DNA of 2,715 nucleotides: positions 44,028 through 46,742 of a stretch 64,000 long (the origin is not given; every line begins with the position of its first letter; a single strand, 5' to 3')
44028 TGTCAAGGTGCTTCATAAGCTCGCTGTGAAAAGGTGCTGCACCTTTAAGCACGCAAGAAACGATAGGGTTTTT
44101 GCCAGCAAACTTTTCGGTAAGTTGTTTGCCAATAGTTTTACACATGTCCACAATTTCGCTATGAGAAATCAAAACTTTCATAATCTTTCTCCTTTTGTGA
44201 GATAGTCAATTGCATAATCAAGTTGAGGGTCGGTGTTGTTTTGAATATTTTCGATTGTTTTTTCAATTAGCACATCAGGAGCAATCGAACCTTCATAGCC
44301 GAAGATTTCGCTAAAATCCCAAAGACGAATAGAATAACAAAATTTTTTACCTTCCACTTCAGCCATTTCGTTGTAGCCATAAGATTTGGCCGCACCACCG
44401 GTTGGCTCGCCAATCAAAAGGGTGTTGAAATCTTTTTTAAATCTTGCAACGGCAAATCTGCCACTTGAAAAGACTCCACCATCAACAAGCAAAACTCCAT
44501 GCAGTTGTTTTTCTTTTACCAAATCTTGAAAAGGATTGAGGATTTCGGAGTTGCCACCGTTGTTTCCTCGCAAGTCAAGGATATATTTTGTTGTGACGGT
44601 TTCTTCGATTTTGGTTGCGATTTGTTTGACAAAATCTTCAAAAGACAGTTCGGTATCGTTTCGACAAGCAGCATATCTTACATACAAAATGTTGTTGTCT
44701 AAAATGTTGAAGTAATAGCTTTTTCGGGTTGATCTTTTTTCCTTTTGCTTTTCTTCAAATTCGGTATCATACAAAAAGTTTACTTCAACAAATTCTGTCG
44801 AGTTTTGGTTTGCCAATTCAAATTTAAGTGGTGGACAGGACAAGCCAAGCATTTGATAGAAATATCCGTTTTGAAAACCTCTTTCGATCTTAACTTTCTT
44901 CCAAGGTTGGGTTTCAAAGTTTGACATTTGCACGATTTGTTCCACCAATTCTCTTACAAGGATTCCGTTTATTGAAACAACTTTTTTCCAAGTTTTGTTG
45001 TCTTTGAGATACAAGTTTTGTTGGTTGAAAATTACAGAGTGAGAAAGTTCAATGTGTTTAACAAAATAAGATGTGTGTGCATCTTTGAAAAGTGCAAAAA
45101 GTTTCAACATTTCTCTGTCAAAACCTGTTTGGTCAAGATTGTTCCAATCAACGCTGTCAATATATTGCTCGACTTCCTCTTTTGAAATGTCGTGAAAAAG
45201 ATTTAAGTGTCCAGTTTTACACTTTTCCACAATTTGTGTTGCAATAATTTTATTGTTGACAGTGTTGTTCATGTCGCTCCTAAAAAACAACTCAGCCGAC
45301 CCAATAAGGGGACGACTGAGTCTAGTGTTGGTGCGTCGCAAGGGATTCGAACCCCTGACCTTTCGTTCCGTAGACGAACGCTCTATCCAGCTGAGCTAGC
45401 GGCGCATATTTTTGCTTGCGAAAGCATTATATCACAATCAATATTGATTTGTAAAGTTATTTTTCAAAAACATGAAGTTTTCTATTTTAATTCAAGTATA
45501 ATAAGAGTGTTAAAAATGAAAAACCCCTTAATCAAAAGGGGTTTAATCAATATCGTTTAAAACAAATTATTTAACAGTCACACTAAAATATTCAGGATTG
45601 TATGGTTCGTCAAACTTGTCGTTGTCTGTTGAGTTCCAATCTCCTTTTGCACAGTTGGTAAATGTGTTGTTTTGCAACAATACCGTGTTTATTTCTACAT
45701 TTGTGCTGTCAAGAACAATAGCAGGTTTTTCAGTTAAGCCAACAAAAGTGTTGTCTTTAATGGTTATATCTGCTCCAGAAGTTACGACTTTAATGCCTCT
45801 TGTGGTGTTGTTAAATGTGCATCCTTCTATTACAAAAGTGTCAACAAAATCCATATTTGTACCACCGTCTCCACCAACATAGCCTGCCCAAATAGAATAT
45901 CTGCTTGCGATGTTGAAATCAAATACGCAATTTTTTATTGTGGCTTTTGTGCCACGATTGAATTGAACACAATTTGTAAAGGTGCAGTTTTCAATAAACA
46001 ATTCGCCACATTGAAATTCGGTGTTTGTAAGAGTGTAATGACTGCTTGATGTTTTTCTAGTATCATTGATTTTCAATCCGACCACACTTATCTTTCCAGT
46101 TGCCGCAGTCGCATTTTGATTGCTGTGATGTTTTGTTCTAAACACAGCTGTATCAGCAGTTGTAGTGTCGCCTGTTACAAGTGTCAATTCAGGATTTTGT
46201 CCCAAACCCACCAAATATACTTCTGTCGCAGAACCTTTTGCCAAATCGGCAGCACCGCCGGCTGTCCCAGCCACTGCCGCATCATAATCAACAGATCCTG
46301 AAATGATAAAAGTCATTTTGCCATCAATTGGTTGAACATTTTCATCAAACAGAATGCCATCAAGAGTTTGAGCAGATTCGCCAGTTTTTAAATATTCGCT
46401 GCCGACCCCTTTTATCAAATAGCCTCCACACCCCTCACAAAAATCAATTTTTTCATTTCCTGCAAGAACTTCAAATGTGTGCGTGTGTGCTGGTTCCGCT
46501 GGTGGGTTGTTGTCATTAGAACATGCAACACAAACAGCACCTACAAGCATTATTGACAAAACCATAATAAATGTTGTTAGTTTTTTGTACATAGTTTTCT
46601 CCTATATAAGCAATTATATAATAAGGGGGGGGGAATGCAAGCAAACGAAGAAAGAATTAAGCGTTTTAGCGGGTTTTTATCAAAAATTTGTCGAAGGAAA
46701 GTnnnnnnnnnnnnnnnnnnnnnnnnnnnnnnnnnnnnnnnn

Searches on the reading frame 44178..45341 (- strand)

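Call 54: search_protein_families(library=pfam, proteins=[window:44178-45341:-], max_evalue=0.01)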
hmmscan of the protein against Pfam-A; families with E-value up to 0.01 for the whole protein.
window:44178-45341:- (387 aa): 1 family
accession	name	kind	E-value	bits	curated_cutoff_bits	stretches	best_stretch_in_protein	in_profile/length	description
PF03572.23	Peptidase_S41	-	9.6e-09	35.5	24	1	217-266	1-46/165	Peptidase family S41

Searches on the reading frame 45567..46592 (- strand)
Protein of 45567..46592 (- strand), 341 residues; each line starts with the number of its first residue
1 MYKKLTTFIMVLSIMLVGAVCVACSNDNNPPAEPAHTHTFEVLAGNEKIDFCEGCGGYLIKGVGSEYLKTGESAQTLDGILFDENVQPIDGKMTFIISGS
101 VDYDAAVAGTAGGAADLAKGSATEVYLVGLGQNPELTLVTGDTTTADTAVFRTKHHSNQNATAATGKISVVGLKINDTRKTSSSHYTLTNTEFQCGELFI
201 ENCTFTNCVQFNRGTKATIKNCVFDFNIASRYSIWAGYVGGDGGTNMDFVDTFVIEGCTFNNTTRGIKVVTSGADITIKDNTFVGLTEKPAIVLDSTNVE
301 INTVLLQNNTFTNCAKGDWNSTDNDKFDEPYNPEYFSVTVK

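Call 4: search_protein_families(library=pfam, proteins=[window:45567-46592:-], max_evalue=1)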
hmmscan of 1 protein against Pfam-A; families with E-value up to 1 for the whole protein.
window:45567-46592:- (341 aa): 3 families
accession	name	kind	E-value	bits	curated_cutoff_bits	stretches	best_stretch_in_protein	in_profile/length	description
PF13229.12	Beta_helix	-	3.4e-10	40.2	25.9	1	195-325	31-149/158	Right handed beta helix region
PF05048.19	NosD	-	0.0012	18.8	23.6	1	210-317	42-130/212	Periplasmic copper-binding protein (NosD)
PF17161.10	DUF5123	-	0.019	16.6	35.1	1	254-328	2-78/113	Domain of unknown function (DUF5123)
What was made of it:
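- On Right-handed parallel beta-helix proteins (Pfam PF13229): 40.2 bits against a cut-off of 25.9 (call 4).
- Checked: It matches Pfam Beta_helix PF13229 at E 3.4e-10, above the curated cut-off (call 4).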

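Call 5: find_encoding_contigs(protein=window:45567-46592:-, flank=3000, max_places=10)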
Protein window:45567-46592:- (341 aa): no gene with exactly this product is on record in the collection.

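Call 7: find_homologous_proteins(query=window:45567-46592:-)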
Query window:45567-46592:- (341 aa): 8 proteins with E <= 0.001 among 8000 candidates.
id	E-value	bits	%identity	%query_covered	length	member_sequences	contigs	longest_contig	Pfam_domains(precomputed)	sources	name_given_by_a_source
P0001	1.6e-226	769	100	100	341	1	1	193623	PF13229.13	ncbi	-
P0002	1.7e-203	693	90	100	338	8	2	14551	PF13229.13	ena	-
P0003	3.6e-182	623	79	99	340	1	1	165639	PF13229.13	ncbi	-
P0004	1.3e-165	568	73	99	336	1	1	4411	PF13229.13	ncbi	-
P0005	4.5e-160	550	71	100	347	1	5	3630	PF13229.13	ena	-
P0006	1.1e-120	421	58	100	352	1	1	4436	PF13229.13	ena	-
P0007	5.4e-120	419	55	99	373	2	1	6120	PF13229.13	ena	-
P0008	2.7e-94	334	77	56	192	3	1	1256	PF13229.13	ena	-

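Call 8: find_encoding_contigs(protein=P0001, flank=3000, max_places=6)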
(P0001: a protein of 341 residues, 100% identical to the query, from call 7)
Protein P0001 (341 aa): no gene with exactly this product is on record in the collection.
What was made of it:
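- Tried and rejected: Exact-product look-ups of the window protein and of P0001 returned nothing (calls 5, 8).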

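Call 9: find_encoding_contigs(protein=P0002, flank=3000, max_places=10)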
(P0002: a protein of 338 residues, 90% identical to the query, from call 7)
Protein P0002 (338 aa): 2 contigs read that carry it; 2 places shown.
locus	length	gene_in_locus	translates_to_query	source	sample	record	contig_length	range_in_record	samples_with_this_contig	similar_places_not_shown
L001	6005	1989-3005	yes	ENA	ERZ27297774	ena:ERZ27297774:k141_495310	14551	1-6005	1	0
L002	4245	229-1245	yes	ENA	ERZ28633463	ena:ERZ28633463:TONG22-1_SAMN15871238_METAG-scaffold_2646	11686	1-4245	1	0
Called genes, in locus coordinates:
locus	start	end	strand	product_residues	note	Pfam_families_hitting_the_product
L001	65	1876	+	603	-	PF01541:GIY-YIG, PF27096:UvrC_M, PF02151:UVR (weak), PF22920:UvrC_RNaseH, PF08459:UvrC_RNaseH_dom, PF12826:HHH_2 (weak), PF14520:HHH_5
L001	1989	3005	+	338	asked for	PF13229:Beta_helix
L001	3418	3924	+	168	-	PF00156:Pribosyltran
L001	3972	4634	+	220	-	PF00702:Hydrolase, PF06888:Put_Phosphatase (weak), PF12710:HAD, PF13419:HAD_2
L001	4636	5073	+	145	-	-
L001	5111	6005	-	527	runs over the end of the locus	PF02446:Glyco_hydro_77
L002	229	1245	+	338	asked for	PF13229:Beta_helix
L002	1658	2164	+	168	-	PF00156:Pribosyltran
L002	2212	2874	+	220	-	PF00702:Hydrolase, PF06888:Put_Phosphatase (weak), PF12710:HAD, PF13419:HAD_2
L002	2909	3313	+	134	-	-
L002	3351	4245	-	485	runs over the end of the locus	PF02446:Glyco_hydro_77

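Call 10: find_encoding_contigs(protein=P0003, flank=3000, max_places=6)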
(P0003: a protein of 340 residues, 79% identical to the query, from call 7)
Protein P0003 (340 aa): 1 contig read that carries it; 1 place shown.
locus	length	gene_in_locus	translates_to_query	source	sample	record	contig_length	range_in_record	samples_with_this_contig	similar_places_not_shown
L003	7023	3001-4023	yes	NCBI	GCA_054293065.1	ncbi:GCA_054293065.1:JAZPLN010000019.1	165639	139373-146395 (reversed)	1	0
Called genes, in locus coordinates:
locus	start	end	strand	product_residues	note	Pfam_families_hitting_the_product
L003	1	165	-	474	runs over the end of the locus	PF00560:LRR_1 (faint), PF12799:LRR_4 (faint)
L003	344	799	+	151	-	PF00583:Acetyltransf_1, PF13673:Acetyltransf_10, PF13508:Acetyltransf_7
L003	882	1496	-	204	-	PF13483:Lactamase_B_3, PF12706:Lactamase_B_2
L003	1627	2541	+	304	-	PF02655:ATP-grasp_3 (faint), PF08443:RimK (weak)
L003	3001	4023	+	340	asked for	PF13229:Beta_helix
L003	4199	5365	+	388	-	-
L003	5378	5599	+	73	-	-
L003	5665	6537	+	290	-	-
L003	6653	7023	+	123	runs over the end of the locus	-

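Call 15: find_encoding_contigs(protein=P0004, flank=2000, max_places=6)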
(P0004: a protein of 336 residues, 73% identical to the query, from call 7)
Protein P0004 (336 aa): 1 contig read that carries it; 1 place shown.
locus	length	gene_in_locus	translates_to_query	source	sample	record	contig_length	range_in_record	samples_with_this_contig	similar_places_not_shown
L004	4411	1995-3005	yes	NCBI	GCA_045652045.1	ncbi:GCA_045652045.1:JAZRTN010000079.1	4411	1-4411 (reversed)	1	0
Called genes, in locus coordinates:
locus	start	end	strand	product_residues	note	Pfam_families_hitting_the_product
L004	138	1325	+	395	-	-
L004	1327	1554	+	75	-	-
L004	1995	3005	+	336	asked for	PF13229:Beta_helix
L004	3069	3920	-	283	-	PF02645:DegV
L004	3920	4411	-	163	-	?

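Call 16: find_encoding_contigs(protein=P0005, flank=2000, max_places=10)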
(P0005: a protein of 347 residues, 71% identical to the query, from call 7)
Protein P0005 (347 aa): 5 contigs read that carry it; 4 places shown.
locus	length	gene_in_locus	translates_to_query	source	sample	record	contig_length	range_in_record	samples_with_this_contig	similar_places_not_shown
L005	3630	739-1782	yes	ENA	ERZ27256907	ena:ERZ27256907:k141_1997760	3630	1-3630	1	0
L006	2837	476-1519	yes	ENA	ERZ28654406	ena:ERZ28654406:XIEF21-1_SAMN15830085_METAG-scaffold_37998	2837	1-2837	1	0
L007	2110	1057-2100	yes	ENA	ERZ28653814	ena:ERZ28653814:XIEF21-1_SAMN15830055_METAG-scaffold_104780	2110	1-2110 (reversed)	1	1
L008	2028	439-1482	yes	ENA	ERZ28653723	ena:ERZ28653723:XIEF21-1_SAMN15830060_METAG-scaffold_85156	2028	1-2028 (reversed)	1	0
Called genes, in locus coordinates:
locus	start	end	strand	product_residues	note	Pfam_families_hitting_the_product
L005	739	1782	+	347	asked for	PF13229:Beta_helix (weak)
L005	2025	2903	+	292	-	-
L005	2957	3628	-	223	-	?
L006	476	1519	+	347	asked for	PF13229:Beta_helix (weak)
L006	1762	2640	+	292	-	-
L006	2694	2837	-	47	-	?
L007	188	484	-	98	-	-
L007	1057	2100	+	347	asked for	PF13229:Beta_helix (weak)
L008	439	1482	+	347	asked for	PF13229:Beta_helix (weak)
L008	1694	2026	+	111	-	?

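Call 17: find_encoding_contigs(protein=P0006, flank=2000, max_places=6)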
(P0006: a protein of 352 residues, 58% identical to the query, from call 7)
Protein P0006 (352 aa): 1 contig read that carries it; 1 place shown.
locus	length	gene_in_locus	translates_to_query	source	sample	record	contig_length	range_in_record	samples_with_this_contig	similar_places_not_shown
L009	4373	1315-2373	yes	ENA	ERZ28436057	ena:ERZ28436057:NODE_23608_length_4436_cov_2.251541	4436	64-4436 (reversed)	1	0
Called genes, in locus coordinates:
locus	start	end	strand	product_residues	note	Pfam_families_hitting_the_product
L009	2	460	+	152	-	?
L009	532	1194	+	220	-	PF07947:YhhN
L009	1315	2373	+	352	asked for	PF13229:Beta_helix (weak)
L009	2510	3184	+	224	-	PF01381:HTH_3 (weak), PF12844:HTH_19 (weak)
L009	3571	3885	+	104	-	-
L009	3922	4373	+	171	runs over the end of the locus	?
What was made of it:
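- The L009 contig name indicates about 2x coverage (call 17).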

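Call 18: find_encoding_contigs(protein=P0007, flank=2000, max_places=6)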
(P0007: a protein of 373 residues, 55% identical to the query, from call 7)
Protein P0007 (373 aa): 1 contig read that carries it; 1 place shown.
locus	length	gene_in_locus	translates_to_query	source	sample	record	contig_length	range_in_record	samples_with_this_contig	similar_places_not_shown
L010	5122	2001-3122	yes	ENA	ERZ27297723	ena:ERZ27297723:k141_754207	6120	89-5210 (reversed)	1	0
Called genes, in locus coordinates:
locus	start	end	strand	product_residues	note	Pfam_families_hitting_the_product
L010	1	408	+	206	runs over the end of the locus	PF00583:Acetyltransf_1, PF13508:Acetyltransf_7 (weak)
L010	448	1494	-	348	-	-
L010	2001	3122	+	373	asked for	PF13229:Beta_helix (weak)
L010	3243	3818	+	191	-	PF00293:NUDIX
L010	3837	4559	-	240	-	PF14808:TMEM164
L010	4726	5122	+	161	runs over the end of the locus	?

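Call 21: list_cluster_members(proteins=[P0001, P0002, P0008])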
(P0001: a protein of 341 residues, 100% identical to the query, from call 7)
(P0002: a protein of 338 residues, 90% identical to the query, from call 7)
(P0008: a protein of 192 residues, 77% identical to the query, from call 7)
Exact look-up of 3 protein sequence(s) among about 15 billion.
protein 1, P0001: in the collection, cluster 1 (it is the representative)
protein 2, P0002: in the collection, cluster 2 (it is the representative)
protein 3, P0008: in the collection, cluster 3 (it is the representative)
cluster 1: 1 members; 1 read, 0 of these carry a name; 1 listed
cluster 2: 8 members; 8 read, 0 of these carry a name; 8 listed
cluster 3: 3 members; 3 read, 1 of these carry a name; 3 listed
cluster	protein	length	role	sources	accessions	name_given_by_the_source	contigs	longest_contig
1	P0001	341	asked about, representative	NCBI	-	-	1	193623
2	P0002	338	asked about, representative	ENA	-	-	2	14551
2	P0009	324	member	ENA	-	-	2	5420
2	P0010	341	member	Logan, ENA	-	-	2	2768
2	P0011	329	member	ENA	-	-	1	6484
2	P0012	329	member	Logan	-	-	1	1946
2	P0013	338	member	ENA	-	-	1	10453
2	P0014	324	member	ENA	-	-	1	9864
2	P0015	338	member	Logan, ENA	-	-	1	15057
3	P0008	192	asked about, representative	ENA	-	-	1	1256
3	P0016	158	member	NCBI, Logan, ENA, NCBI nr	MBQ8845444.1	MAG: right-handed parallel beta-helix repeat-containing protein [Clostridia bacterium] | right-handed parallel beta-helix repeat-containing protein [Clostridia bacterium]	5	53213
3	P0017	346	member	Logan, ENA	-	-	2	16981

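Call 23: find_encoding_contigs(protein=P0015, flank=1500, max_places=10)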
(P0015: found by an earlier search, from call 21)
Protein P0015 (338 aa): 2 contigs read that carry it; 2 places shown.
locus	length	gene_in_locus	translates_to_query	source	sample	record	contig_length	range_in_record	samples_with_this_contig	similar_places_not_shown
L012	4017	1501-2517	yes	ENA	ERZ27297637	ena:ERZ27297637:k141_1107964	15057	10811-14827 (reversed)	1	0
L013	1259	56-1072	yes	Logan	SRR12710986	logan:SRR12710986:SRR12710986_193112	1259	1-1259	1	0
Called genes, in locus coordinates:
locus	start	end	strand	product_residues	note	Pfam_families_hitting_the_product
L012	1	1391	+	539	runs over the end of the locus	?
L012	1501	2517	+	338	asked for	PF13229:Beta_helix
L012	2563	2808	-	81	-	-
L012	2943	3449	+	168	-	PF00156:Pribosyltran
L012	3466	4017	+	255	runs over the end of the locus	PF01261:AP_endonuc_2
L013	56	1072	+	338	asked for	PF13229:Beta_helix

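Call 25: find_encoding_contigs(protein=P0013, flank=1500, max_places=10)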
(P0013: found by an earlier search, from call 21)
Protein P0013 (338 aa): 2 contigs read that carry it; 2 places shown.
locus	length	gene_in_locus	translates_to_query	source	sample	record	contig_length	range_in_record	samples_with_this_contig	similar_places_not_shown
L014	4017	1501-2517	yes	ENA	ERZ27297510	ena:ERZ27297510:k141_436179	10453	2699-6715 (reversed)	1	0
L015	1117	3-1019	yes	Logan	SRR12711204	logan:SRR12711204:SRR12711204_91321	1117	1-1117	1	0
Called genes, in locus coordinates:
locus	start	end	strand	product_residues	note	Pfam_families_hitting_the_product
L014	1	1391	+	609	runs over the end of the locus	PF01541:GIY-YIG, PF27096:UvrC_M, PF02151:UVR (faint), PF22920:UvrC_RNaseH, PF08459:UvrC_RNaseH_dom, PF12826:HHH_2 (weak), PF14520:HHH_5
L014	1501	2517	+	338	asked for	PF13229:Beta_helix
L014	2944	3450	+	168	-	PF00156:Pribosyltran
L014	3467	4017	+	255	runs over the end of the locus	PF01261:AP_endonuc_2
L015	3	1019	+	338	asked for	PF13229:Beta_helix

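Call 26: find_encoding_contigs(protein=P0010, flank=1500, max_places=10)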
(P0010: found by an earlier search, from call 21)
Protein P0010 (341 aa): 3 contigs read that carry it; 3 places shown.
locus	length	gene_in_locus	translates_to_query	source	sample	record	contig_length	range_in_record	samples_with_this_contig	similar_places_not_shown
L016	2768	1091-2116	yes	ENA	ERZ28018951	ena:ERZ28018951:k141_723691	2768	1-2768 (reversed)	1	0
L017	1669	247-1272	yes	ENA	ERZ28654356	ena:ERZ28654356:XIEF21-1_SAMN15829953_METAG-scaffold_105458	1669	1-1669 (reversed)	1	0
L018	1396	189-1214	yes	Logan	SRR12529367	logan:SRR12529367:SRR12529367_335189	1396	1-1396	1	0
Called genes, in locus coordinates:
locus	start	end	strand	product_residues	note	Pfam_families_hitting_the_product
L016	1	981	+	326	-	?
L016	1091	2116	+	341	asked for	PF13229:Beta_helix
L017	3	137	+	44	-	?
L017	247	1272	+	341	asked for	PF13229:Beta_helix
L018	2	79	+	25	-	?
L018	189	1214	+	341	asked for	PF13229:Beta_helix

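Call 30: find_encoding_contigs(protein=P0009, flank=1500, max_places=10)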
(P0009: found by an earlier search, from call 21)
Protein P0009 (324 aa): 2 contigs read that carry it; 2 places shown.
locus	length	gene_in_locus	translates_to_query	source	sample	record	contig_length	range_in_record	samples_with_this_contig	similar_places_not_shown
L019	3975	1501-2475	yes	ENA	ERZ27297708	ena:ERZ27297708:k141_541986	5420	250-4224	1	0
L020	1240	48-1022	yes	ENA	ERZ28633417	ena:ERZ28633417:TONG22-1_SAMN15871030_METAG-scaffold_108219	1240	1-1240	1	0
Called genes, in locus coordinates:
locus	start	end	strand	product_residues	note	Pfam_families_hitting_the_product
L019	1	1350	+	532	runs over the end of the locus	?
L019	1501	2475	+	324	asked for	PF13229:Beta_helix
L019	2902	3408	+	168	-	PF00156:Pribosyltran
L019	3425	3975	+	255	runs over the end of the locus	PF01261:AP_endonuc_2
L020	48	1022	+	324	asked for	PF13229:Beta_helix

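Call 33: find_related_loci(query=A1, collection=genome_contigs, flank=4000)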
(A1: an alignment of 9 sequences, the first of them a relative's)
Query A1 (341 aa) in genome_contigs; peptide patterns used: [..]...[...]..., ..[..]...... (x = any residue, [..] = any of these).
144 stretches matched a pattern; 1 encode a relative of the query (tblastn E <= 1e-3); 1 distinct loci.
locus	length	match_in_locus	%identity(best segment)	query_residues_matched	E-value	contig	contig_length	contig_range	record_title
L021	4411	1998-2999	73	3-340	2e-178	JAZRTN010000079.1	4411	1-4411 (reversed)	MAG: Clostridia bacterium isolate T1900045342_YK20190032.MAGScoT_cleanbin_000016 SGB_6659_k141_854318, whole genome shot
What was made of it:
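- Tried and rejected: A protein-profile scan of the same collection returned only a 73%-identical homologue in 'Clostridia bacterium SGB_6659', with no tract (call 33).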

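Call 51: predict_structure(alignment_id=A1)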
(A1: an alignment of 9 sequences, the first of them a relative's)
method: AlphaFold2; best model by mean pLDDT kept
length: 341 residues; sequences in the alignment: 9
mean_pLDDT: 75.2   pTM: 0.77
mean pLDDT of the five models: 75.2, 74.0, 70.6, 69.4, 69.4
residues with pLDDT >= 90: 105; 70-90: 128; 50-70: 46; < 50: 62
segments of 3 or more residues with pLDDT < 50: 1-54, 108-113
pLDDT, mean of each block of 10 residues (from residue 1): 40 37 30 33 38 64 90 90 84 92 68 70 92 87 63 81 91 87 57 93 92 92 80 79 68 96 84 93 85 81 93 67 72 88 87
secondary structure, 60 per line:
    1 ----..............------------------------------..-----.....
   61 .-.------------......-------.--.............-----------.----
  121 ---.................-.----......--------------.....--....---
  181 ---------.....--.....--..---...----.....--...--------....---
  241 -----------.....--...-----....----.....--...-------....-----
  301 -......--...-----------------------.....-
elements in order: H5-18 E56-61 H77-81 E92-104 E124-140 E147-152 E167-171 E174-177 E190-194 E197-201 E209-211 E216-220 E223-225 E234-237 E252-256 E259-261 E267-270 E275-279 E282-284 E292-295 E302-307 E310-312 E336-340
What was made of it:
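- On Right-handed parallel beta-helix proteins (Pfam PF13229): The AF2 model has pLDDT 75 and pTM 0.77, with stacked short strands at residues 190-312 (call 51).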

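Call 54: search_protein_families(library=pfam, proteins=[L009:2510-3184:+], max_evalue=0.01)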
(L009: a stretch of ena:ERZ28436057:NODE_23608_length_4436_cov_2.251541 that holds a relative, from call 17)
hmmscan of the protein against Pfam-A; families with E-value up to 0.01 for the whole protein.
L009:2510-3184:+ (224 aa): 3 families
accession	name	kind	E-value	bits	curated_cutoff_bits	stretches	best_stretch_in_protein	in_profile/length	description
PF01381.28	HTH_3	-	1e-06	29.1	23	1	9-59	3-53/55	Helix-turn-helix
PF12844.13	HTH_19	-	8.7e-06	26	30.2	1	6-65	3-62/64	Helix-turn-helix domain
PF13560.12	HTH_31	-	0.0018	19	27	1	9-57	8-57/64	Helix-turn-helix domain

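Call 55: fold_search(model_id=the predicted structure, library=pdb)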
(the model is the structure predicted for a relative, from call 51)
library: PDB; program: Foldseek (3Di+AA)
matches with E <= 10: 258; with E <= 0.001: 0
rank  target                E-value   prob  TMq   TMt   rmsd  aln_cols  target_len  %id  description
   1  9ozd_C                2.5e-02  0.57  0.24  0.22  13.6       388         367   10  Crystal structure of the polysaccharide lyase RbmB from Vibrio cholerae bound to Vibrio Polysaccharide (released 2026-03-11)
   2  7e56                  2.8e-02  0.82  0.29  0.29  12.4       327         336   12  The mutant crystal structure of endo-polygalacturonase (T316C/G344C) from Talaromyces leycettanus JCM 12802 (released 2021-08-25)
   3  1nhc_A                2.9e-02  0.82  0.26  0.26  13.0       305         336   15  Structural insights into the processivity of endopolygalacturonase I from Aspergillus niger (released 2003-11-25)
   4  6nw9_B                3.5e-02  1.00  0.42  0.25   4.9       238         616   16  CRYSTAL STRUCTURE OF A TAILSPIKE PROTEIN 3 (TSP3, ORF212) FROM ESCHERICHIA COLI O157:H7 BACTERIOPHAGE CBA120 (released 2019-06-05)
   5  7o7t                  5.2e-02  0.89  0.37  0.20  11.6       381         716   10  Structure of the PL6 family alginate lyase Patl3640 from Pseudoalteromonas atlantica T6c in complex with 4-deoxy-L-eryth (released 2021-07-28)
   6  6tgf_E                5.2e-02  0.84  0.31  0.18  11.2       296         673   10  Pantoea stewartii WceF is a glycan biofilm modifying enzyme with a bacteriophage tailspike-like parallel beta-helix fo (released 2020-11-25)
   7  7xks                  5.4e-02  0.91  0.36  0.40   9.1       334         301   13  Crystal structure of an alkaline pectate lyase from Bacillus clausii (released 2023-03-29)
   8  1ofm_A                5.7e-02  0.99  0.40  0.29   8.0       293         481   12  CRYSTAL STRUCTURE OF CHONDROITINASE B COMPLEXED TO CHONDROITIN 4-SULFATE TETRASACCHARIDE (released 2004-04-19)
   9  3grh                  5.7e-02  0.35  0.23  0.21  13.7       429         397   10  Crystal structure of escherichia coli ybhc (released 2009-04-07)
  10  9ozd_B                6.0e-02  0.30  0.20  0.19  13.7       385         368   10  Crystal structure of the polysaccharide lyase RbmB from Vibrio cholerae bound to Vibrio Polysaccharide (released 2026-03-11)
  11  7o77                  6.6e-02  0.92  0.35  0.19   8.0       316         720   11  Structure of the PL6 family alginate lyase Patl3640 from Pseudoalteromonas atlantica T6c (released 2021-07-28)
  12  5w6f_A                7.3e-02  1.00  0.40  0.24   5.3       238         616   14  Crystal structure of Bacteriophage CBA120 tailspike protein 3 (TSP3, orf212) (released 2018-10-24)
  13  6nw9_C                7.3e-02  0.99  0.40  0.24   5.4       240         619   14  CRYSTAL STRUCTURE OF A TAILSPIKE PROTEIN 3 (TSP3, ORF212) FROM ESCHERICHIA COLI O157:H7 BACTERIOPHAGE CBA120 (released 2019-06-05)
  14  9ozl_C                7.3e-02  0.41  0.23  0.22  12.6       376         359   10  Crystal structure of the polysaccharide lyase RbmB from Vibrio cholerae (released 2026-03-11)
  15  3eqn_A                8.4e-02  0.60  0.26  0.14  12.0       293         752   12  Crystal structure of beta-1,3-glucanase from Phanerochaete chrysosporium (Lam55A) (released 2009-02-03)
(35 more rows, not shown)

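Call 66: search_protein_families(library=ncbifam, proteins=[window:45567-46592:-, L009:2510-3184:+], max_evalue=0.01)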
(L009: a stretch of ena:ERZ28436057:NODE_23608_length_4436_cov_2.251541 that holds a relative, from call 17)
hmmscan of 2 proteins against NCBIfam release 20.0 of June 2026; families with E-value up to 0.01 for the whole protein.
window:45567-46592:- (341 aa): 1 family
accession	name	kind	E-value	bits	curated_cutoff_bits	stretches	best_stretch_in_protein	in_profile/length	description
TIGR03804.1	para_beta_helix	repeat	0.00076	19.1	19.45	1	255-283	12-39/44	parallel beta-helix repeat protein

L009:2510-3184:+ (224 aa): 2 families
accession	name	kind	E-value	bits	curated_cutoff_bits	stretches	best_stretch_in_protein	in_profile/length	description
NF041951.1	phage_RstR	subfamily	4.5e-11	43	80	1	1-69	1-69/108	RstR family transcriptional repressor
NF052239.1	antitox_spr1629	equivalog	0.0039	16.3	335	1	3-62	3-62/377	spr1629 family repressor/antitoxin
